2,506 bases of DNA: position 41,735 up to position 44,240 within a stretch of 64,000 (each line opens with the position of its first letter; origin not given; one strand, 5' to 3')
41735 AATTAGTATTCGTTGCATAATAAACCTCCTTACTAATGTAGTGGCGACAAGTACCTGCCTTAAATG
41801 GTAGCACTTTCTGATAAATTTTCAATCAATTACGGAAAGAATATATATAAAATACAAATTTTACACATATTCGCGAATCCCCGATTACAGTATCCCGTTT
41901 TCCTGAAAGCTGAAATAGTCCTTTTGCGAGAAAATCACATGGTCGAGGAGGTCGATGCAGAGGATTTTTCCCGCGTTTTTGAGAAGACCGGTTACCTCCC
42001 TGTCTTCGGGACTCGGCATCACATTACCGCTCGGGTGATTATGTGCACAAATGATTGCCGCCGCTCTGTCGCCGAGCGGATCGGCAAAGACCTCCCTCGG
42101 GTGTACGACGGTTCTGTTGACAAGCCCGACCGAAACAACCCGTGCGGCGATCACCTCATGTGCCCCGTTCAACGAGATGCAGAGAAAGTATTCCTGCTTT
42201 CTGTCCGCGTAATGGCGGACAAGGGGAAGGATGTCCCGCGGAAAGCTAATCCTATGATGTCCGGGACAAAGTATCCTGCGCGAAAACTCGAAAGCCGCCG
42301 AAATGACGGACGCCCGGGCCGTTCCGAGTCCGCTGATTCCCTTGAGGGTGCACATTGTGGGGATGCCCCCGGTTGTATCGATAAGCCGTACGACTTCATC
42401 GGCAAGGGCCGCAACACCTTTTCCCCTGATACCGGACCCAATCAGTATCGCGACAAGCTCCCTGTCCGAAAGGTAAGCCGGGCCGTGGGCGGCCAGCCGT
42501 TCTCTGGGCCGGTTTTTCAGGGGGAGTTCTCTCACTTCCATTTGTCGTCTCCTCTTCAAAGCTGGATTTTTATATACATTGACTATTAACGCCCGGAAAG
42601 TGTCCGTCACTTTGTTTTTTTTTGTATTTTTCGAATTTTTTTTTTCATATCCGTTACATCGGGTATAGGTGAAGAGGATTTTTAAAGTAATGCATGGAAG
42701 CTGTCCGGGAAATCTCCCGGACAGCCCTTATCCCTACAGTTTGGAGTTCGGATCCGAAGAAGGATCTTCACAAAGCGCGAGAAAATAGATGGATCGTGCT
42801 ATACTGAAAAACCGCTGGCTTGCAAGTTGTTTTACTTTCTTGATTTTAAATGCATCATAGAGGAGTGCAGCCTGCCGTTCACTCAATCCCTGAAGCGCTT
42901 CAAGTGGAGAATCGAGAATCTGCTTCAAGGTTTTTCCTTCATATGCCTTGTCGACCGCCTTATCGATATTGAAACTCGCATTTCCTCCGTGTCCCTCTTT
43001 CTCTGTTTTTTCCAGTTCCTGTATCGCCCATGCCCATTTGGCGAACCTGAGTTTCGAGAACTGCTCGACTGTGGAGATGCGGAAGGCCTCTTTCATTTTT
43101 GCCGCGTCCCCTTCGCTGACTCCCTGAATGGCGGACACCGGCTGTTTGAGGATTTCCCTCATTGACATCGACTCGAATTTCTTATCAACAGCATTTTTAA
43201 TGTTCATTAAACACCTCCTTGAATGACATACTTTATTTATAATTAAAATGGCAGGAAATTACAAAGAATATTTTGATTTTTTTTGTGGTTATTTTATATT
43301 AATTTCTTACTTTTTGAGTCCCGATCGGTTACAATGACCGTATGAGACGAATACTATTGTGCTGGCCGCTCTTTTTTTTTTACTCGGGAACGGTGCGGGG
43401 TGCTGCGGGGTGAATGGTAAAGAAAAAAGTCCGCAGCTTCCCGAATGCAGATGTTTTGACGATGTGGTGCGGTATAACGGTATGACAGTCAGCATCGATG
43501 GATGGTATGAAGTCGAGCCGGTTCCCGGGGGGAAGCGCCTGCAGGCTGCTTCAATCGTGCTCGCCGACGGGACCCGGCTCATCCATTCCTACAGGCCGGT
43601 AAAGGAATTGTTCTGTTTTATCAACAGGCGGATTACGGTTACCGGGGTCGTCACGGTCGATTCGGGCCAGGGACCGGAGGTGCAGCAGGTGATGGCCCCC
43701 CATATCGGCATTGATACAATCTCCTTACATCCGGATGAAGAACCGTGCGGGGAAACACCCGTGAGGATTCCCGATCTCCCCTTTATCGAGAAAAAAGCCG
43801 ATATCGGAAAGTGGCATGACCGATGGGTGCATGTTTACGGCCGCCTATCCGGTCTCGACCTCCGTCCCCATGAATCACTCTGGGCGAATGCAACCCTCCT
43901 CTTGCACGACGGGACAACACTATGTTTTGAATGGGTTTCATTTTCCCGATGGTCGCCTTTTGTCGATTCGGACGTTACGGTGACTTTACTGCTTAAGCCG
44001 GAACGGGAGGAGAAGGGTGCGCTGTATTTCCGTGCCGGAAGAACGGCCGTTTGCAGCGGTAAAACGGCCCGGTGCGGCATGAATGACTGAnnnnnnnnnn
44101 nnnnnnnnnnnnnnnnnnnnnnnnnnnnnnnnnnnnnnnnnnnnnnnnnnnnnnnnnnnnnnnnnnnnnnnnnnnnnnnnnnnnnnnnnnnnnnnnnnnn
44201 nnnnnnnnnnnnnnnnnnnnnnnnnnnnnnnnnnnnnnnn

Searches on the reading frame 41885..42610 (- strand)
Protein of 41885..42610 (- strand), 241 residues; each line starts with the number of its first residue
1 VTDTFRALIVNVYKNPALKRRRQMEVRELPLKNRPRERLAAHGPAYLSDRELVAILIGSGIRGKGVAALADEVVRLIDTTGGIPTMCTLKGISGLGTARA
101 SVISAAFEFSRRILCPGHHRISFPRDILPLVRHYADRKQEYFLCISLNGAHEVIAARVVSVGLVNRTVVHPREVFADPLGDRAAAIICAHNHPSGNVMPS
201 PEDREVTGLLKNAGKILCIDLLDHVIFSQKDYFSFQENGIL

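Call 58: search_protein_families(library=pfam, proteins=[window:41885-42610:-], max_evalue=0.0001)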
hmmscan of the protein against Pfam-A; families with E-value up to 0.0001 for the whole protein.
window:41885-42610:- (241 aa): 2 families
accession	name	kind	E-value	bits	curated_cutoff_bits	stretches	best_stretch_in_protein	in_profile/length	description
PF04002.20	RadC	-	1.3e-37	128.8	22.1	1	124-239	4-120/121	RadC-like JAB domain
PF20582.4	UPF0758_N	-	3e-16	59.7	27.1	1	27-100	2-76/77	UPF0758 N-terminal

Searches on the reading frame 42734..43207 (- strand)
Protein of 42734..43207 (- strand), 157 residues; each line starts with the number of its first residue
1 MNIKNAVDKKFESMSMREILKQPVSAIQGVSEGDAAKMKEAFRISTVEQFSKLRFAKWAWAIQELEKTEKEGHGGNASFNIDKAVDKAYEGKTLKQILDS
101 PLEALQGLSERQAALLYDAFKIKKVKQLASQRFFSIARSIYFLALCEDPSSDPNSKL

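Call 4: search_protein_families(library=pfam, proteins=[window:42734-43207:-], max_evalue=1)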
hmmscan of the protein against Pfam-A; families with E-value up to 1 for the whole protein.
window:42734-43207:- (157 aa): 1 family
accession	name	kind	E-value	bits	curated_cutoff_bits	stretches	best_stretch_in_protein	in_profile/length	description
PF19795.4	DUF6279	-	0.099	13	27.7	0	80-128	55-102/195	Family of unknown function (DUF6279)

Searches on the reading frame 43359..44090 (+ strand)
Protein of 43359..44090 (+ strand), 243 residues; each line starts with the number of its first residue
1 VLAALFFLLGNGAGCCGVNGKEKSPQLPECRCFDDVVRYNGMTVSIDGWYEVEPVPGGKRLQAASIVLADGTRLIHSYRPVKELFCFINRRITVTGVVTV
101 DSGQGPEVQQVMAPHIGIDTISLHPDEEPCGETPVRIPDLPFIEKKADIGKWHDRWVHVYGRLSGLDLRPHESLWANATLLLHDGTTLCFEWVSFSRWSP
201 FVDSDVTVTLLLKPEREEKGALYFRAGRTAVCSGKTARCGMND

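Call 4: search_protein_families(library=pfam, proteins=[window:43359-44090:+], max_evalue=1)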
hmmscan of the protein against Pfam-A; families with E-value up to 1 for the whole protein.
window:43359-44090:+ (243 aa): 0 families

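Call 59: search_protein_families(library=ncbifam, proteins=[window:43359-44090:+], max_evalue=0.01)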
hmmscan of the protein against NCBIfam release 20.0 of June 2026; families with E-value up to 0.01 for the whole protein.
window:43359-44090:+ (243 aa): 0 families

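Call 91: search_solved_structures(query=window:43359-44090:+, max_evalue=1)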
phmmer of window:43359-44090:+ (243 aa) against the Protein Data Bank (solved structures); distinct sequences matched with E-value up to 1: 0.
